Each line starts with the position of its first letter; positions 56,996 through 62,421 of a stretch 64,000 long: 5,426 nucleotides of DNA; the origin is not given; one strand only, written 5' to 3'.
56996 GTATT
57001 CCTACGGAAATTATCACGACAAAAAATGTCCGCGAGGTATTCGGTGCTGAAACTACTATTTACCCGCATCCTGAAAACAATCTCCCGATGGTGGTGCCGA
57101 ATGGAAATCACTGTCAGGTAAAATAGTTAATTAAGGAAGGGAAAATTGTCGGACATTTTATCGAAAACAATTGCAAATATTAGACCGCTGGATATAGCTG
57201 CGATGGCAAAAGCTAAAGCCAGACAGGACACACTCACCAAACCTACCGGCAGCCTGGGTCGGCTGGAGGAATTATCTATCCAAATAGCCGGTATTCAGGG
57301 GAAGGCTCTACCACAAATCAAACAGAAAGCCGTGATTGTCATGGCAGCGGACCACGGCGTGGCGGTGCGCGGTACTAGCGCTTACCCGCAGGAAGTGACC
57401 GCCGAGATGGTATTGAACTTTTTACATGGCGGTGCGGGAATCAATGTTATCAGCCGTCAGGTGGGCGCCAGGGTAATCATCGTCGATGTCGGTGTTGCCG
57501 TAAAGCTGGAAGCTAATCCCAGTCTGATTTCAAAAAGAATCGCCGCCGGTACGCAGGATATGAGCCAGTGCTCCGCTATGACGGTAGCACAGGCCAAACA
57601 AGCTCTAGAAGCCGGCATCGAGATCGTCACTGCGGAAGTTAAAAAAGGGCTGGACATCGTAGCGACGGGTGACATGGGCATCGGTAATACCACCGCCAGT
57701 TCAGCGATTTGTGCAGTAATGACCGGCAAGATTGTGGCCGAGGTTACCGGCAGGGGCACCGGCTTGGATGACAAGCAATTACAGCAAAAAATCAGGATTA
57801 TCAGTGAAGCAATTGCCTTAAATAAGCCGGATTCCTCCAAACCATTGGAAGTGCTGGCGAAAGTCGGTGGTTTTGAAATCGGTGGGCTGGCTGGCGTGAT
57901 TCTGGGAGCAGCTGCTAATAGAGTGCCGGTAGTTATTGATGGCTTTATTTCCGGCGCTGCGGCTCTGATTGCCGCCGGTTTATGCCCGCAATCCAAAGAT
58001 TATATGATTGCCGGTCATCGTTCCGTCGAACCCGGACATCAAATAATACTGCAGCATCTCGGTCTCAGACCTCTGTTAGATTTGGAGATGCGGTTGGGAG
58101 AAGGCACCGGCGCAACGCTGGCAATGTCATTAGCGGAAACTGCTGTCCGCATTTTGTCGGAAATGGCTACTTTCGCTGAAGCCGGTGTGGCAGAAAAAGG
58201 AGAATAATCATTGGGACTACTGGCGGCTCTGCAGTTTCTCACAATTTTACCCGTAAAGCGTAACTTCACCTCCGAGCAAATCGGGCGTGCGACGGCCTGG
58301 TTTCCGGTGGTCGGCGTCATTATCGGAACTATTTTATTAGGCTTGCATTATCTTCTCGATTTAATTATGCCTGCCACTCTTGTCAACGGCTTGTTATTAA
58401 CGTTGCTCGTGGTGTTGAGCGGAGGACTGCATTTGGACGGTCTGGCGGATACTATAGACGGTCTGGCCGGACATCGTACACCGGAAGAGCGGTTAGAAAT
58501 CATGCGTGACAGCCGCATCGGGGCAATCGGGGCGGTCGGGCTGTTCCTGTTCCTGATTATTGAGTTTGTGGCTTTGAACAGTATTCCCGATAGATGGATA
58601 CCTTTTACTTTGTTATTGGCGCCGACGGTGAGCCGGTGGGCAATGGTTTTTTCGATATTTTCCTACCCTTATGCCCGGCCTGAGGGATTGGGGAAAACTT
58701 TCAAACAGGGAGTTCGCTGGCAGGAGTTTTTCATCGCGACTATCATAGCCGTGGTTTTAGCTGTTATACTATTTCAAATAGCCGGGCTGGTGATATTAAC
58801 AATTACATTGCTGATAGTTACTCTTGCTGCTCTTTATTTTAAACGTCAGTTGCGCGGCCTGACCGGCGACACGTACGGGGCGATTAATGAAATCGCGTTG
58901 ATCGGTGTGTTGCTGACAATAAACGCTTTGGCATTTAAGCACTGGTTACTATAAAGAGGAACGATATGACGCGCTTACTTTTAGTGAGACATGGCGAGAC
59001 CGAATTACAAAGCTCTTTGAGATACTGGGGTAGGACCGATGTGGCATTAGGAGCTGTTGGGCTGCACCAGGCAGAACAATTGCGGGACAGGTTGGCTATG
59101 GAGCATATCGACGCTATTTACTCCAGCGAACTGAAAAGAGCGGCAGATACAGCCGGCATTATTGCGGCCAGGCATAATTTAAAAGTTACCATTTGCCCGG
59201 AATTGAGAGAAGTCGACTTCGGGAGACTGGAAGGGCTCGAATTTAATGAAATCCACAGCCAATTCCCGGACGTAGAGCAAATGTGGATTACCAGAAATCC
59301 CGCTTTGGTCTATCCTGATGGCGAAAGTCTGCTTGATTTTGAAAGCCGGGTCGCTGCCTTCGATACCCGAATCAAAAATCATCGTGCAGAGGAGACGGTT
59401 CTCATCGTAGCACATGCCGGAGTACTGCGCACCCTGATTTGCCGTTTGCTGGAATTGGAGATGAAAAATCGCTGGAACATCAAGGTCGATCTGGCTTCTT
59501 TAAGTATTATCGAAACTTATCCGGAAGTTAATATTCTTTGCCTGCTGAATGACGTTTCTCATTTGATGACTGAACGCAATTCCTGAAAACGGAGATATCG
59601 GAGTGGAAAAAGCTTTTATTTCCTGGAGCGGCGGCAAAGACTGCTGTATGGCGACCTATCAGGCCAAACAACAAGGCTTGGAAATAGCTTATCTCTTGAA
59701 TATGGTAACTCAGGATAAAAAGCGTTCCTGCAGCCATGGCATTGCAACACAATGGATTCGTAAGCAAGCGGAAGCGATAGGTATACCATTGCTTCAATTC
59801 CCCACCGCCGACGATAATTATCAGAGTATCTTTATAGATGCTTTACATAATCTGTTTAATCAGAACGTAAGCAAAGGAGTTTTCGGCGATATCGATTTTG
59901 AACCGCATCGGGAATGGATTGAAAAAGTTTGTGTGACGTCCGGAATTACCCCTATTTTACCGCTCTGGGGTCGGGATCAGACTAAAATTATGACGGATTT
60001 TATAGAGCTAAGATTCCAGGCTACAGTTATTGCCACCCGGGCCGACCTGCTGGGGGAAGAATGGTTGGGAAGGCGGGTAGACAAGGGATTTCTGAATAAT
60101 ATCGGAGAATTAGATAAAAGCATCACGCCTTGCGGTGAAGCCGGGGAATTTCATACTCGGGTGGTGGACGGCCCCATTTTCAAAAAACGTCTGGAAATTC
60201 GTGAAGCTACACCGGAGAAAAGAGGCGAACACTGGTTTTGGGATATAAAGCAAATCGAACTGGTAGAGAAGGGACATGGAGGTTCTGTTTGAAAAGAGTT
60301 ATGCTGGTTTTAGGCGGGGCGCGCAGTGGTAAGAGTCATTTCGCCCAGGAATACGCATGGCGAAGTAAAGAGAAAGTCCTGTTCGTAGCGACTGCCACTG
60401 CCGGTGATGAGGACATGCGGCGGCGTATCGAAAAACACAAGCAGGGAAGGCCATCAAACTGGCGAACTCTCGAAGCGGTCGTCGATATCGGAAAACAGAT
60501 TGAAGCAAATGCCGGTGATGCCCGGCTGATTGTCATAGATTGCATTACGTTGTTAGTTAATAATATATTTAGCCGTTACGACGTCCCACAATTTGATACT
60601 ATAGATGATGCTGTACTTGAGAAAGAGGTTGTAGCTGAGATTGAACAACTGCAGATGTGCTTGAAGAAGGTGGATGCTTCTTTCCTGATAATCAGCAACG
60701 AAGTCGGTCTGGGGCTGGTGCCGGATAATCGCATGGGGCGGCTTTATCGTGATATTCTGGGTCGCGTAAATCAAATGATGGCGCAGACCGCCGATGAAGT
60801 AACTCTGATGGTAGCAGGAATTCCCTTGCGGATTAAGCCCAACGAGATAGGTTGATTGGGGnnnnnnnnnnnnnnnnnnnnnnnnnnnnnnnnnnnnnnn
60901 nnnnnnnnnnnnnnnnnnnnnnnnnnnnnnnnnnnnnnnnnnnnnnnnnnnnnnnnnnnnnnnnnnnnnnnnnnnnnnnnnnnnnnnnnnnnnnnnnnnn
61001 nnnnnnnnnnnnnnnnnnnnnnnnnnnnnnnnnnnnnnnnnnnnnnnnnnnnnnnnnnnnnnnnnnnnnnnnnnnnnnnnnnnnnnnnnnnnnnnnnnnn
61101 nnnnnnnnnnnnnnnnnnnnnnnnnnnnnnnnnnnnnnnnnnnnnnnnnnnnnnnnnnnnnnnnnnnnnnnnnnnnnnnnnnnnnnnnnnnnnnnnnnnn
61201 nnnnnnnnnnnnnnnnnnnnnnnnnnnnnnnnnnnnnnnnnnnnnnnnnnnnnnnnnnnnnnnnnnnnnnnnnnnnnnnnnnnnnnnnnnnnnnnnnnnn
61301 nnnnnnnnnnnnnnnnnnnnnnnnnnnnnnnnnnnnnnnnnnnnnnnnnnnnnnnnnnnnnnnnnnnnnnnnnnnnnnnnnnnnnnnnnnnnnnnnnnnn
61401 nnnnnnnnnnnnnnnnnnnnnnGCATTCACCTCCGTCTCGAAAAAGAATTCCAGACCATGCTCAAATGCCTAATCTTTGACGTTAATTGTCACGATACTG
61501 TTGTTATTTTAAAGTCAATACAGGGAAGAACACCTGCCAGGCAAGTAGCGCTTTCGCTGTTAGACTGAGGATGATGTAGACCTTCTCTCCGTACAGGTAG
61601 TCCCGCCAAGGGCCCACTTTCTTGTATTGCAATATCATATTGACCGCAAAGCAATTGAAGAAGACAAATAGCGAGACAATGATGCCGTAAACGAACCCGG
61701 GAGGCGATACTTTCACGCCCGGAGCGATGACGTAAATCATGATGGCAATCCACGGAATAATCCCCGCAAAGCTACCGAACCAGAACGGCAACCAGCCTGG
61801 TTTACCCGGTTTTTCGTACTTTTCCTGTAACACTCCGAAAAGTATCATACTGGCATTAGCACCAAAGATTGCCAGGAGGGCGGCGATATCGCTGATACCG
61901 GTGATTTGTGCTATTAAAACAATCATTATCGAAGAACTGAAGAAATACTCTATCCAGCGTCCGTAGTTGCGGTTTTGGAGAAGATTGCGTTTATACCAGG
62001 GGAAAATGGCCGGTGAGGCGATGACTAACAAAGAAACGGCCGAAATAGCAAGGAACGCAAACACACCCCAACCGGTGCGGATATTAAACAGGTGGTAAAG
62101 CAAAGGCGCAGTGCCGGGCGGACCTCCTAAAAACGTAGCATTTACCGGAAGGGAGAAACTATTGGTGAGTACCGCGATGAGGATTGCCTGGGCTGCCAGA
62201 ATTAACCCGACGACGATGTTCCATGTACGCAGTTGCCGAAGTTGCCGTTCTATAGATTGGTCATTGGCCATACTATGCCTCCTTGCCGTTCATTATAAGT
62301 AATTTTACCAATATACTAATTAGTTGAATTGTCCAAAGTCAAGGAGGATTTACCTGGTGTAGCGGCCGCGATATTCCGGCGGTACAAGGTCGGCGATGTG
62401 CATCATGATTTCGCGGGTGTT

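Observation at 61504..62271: Heliorhodopsin in a plsC - heliorhodopsin - SOUL haem-binding gene string, next to the cobalamin operon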

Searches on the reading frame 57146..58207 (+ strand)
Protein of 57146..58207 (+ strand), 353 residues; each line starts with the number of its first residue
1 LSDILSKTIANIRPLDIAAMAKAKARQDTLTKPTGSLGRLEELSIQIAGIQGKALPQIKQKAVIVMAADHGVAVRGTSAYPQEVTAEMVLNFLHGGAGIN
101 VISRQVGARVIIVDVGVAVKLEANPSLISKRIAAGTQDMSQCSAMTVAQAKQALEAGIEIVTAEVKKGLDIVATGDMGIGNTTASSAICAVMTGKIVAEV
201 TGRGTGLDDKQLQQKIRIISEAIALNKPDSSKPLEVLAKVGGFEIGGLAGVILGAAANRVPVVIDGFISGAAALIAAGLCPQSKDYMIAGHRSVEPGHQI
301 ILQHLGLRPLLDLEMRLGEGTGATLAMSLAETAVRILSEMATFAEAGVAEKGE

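Call 41: search_protein_families(library=pfam, proteins=[window:57146-58207:+], max_evalue=0.001)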
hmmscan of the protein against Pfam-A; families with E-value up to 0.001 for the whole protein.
window:57146-58207:+ (353 aa): 1 family
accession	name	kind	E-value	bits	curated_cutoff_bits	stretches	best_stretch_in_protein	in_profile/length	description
PF02277.22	DBI_PRT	-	1e-138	462.5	22.6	1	12-348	1-329/329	Phosphoribosyltransferase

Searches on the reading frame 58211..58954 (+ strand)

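Call 41: search_protein_families(library=pfam, proteins=[window:58211-58954:+], max_evalue=0.001)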
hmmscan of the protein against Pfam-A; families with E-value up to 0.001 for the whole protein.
window:58211-58954:+ (247 aa): 1 family
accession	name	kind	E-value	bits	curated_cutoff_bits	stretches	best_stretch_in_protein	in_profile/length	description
PF02654.20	CobS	-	4.8e-57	193.9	23.2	1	6-235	1-207/207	Cobalamin-5-phosphate synthase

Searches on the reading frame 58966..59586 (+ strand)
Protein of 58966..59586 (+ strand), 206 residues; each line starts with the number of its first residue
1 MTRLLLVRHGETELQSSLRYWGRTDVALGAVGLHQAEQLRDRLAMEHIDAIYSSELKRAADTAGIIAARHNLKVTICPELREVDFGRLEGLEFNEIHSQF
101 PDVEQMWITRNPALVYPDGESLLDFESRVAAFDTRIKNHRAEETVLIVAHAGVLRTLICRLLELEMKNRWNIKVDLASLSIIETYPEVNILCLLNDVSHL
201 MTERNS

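Call 41: search_protein_families(library=pfam, proteins=[window:58966-59586:+], max_evalue=0.001)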
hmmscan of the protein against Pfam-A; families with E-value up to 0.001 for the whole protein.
window:58966-59586:+ (206 aa): 1 family
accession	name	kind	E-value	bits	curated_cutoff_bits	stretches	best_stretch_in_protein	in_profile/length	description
PF00300.27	His_Phos_1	-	2.9e-57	193.9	21.7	1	4-196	1-193/194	Histidine phosphatase superfamily (branch 1)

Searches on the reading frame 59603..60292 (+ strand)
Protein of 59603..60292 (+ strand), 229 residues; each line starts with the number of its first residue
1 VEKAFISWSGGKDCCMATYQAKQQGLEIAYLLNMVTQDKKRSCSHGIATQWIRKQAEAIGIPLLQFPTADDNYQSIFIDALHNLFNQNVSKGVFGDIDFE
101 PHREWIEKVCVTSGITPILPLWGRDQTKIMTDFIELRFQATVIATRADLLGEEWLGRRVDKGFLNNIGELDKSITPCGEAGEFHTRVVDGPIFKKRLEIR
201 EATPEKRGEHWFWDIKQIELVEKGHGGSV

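Call 3: search_protein_families(library=pfam, proteins=[window:59603-60292:+], max_evalue=0.01)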
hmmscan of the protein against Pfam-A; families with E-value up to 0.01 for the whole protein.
window:59603-60292:+ (229 aa): 2 families
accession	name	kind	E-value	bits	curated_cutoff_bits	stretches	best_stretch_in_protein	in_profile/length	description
PF01902.24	Diphthami_syn_2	-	8.2e-56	189.4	23.2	1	3-219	2-218/219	Diphthamide synthase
PF03054.22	tRNA_Me_trans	-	0.0012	18.9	20.6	1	4-82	3-86/202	tRNA methyl transferase HUP domain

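Call 4: search_protein_families(library=ncbifam, proteins=[window:59603-60292:+], max_evalue=0.01)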
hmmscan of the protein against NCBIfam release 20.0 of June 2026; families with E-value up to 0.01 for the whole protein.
window:59603-60292:+ (229 aa): 5 families
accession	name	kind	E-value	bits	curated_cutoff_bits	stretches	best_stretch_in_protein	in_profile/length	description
TIGR03679.1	Dph6_archaeal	equivalog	5.6e-39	133.7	197.3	1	8-217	4-217/218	diphthine--ammonia ligase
NF052346.1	PAB0415_fam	hypoth_equivalog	1.2e-29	103.5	250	1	8-213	4-202/205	PAB0415 family putative ATP pyrophosphatase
NF052347.1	TTX_0299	hypoth_equivalog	4.1e-16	59.2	250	1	8-205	4-190/200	TTX_0299 family putative ATP pyrophosphatase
NF001138.1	PRK00143.1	equivalog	0.00027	20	284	1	6-82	4-81/345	tRNA 2-thiouridine(34) synthase MnmA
TIGR00420.1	trmU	equivalog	0.0046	15.9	236.95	1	3-83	2-86/351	tRNA 2-thiouridine(34) synthase MnmA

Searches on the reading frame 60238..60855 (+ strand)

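Call 3: search_protein_families(library=pfam, proteins=[window:60238-60855:+], max_evalue=0.01)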
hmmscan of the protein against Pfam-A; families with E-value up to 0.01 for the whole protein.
window:60238-60855:+ (205 aa): 3 families
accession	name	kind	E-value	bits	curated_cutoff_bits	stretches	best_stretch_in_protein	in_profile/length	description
PF02283.22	CobU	-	9.4e-57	191.7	27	1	22-199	1-168/168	Cobinamide kinase / cobinamide phosphate guanyltransferase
PF06745.19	ATPase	-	2.8e-05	24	26.6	1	16-66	16-69/231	KaiC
PF13479.12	AAA_24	-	0.00074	19.8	27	1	19-111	2-81/195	AAA domain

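Call 4: search_protein_families(library=ncbifam, proteins=[window:60238-60855:+], max_evalue=0.01)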
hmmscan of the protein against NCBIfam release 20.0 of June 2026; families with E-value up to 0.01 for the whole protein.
window:60238-60855:+ (205 aa): 1 family
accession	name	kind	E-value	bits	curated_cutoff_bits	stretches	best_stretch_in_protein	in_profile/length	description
NF004469.0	PRK05800.1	equivalog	4.8e-58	195.6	161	1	20-201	3-171/173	bifunctional adenosylcobinamide kinase/adenosylcobinamide-phosphate guanylyltransferase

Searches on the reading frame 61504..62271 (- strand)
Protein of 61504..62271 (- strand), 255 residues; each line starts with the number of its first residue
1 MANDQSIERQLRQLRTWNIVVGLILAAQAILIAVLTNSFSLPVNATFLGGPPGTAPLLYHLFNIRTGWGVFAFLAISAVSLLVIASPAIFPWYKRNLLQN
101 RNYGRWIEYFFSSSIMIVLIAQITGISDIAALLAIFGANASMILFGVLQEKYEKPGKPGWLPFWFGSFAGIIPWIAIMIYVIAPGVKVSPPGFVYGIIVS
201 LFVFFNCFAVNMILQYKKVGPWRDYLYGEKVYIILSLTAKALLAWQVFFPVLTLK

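Call 3: search_protein_families(library=pfam, proteins=[window:61504-62271:-], max_evalue=0.01)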
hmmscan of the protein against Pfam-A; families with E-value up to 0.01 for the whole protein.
window:61504-62271:- (255 aa): 1 family
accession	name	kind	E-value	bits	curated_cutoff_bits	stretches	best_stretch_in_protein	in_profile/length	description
PF18761.7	Heliorhodopsin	-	1.4e-95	319.7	26.7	1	14-252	1-242/242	Heliorhodopsin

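Call 4: search_protein_families(library=ncbifam, proteins=[window:61504-62271:-], max_evalue=0.01)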
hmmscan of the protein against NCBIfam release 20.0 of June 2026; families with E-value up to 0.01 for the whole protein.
window:61504-62271:- (255 aa): 1 family
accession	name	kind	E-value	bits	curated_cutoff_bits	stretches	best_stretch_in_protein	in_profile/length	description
NF038020.1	HeR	equivalog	5.8e-94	314.2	100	1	14-252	1-244/244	heliorhodopsin HeR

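Call 5: search_solved_structures(query=window:61504-62271:-, show_alignments=3, max_evalue=0.01)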
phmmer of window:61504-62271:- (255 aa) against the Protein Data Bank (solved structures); distinct sequences matched with E-value up to 0.01: 6.
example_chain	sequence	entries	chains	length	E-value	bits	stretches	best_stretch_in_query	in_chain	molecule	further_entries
9ljj_A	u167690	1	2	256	4.3e-75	255.8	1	9-251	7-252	Heliorhodopsin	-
6su3_X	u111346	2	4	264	4.6e-75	255.7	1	9-251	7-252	48C12 heliorhodopsin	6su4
6uh3_A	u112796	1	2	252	6.7e-75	255.2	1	9-250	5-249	Heliorhodopsin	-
6is6_A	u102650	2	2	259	1.4e-52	182.1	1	7-251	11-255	heliorhodopsin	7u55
7clj_A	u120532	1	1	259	3.2e-52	180.9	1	7-251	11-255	heliorhodopsin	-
9vfc_A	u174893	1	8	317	5.4e-33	117.9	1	12-250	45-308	heliorhodopsin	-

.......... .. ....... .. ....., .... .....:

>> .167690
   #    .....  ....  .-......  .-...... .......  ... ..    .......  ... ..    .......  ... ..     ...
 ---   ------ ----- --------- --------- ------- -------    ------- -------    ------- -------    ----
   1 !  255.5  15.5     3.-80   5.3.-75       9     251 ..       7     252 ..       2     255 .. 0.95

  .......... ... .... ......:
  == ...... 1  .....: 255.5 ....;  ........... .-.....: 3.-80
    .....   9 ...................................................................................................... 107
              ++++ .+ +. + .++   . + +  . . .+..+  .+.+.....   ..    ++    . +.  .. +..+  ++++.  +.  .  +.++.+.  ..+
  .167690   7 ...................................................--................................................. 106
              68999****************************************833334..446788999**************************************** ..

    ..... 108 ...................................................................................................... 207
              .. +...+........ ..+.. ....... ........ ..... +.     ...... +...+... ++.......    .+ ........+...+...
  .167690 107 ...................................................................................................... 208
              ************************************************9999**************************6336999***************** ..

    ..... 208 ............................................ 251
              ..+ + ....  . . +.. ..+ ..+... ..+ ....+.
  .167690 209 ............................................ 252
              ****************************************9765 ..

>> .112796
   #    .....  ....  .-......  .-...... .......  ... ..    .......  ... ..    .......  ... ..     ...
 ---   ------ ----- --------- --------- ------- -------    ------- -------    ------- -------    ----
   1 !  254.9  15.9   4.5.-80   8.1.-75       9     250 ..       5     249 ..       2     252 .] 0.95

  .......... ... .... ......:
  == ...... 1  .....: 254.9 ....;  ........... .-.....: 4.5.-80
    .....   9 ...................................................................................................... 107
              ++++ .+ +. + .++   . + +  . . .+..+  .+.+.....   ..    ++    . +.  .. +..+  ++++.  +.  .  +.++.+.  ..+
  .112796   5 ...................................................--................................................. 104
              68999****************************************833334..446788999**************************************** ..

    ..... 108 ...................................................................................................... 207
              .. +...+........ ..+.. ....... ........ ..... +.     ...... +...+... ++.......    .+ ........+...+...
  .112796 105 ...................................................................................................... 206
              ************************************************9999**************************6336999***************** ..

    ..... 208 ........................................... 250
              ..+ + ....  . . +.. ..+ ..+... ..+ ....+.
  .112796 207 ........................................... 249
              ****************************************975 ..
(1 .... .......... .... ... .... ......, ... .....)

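Call 17: find_related_loci(query=window:61504-62271:-, collection=genome_contigs, flank=6000)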
Query window:61504-62271:- (255 aa) in genome_contigs; peptide patterns used: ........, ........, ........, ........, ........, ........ (x = any residue, [..] = any of these).
599 stretches matched a pattern (row limit reached: there are more); 560 encode a relative of the query (tblastn E <= 1e-3); the best 80 are kept; 80 distinct loci.
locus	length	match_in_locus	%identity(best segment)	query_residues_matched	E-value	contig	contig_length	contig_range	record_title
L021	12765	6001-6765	87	1-255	8e-149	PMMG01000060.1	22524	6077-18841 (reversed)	MAG: Dehalococcoidia bacterium isolate fen_1014 73.20100900_E1D.16_contig_37554, whole genome shotgun sequence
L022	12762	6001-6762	87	1-254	7e-147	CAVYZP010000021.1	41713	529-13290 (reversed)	MAG: uncultured Chloroflexia bacterium isolate MFD02138.bin.3.55 genome assembly, contig: contig_1422, whole genome shot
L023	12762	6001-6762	87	1-254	3e-145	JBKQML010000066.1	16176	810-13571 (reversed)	MAG: Dehalococcoidales bacterium isolate LABRr1A1B1C__bin_136 LABRr1A1B1C_000000096883, whole genome shotgun sequence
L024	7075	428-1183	85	1-252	5e-144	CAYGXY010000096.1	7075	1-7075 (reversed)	MAG TPA_asm: uncultured Dehalococcoidales bacterium isolate ERP119294_co2_461 genome assembly, contig: k141_2374099, who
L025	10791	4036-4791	86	1-252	8e-144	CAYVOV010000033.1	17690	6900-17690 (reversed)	MAG TPA_asm: uncultured Dehalococcoidales bacterium isolate binchicken_co178_22 genome assembly, contig: NODE_4092_lengt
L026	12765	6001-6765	83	1-255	1e-143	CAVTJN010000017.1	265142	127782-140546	MAG: uncultured Chloroflexia bacterium isolate MFD05942.bin.1.364 genome assembly, contig: contig_63169, whole genome sh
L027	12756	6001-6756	86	1-252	2e-143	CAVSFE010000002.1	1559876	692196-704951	MAG: uncultured Chloroflexia bacterium isolate MFD04408.bin.1.182 genome assembly, contig: contig_25101, whole genome sh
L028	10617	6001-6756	84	1-252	5e-143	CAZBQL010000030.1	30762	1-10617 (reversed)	MAG TPA_asm: uncultured Dehalococcoidales bacterium isolate binchicken_co129_594 genome assembly, contig: NODE_3872_leng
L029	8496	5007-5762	85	1-252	8e-143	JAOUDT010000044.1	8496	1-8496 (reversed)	MAG: Dehalococcoidia bacterium isolate 4_1_Jan_SF_Bin38 4_1_Jan_SF_Bin38_scaffold_3717_c1, whole genome shotgun sequence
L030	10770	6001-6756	85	1-252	1e-142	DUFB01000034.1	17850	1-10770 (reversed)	MAG TPA_asm: Dehalococcoidia bacterium isolate W425 Contig34, whole genome shotgun sequence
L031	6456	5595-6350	87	1-252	5e-143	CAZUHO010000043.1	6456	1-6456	MAG TPA_asm: uncultured Dehalococcoidales bacterium isolate binchicken_co100_12 genome assembly, contig: NODE_19286_leng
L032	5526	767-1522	84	1-252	1e-143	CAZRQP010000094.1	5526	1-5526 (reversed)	MAG TPA_asm: uncultured Dehalococcoidaceae bacterium isolate binchicken_co116_378 genome assembly, contig: NODE_18411_le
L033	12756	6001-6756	85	1-252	9e-142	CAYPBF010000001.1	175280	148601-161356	MAG TPA_asm: uncultured Dehalococcoidales bacterium isolate binchicken_co294_60 genome assembly, contig: NODE_131_length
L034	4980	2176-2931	85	1-252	6e-143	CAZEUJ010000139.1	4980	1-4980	MAG TPA_asm: uncultured Dehalococcoidaceae bacterium isolate binchicken_co33_232 genome assembly, contig: NODE_26164_len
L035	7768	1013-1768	84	1-252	2e-141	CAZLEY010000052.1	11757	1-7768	MAG TPA_asm: uncultured Dehalococcoidaceae bacterium isolate binchicken_co228_510 genome assembly, contig: NODE_8149_len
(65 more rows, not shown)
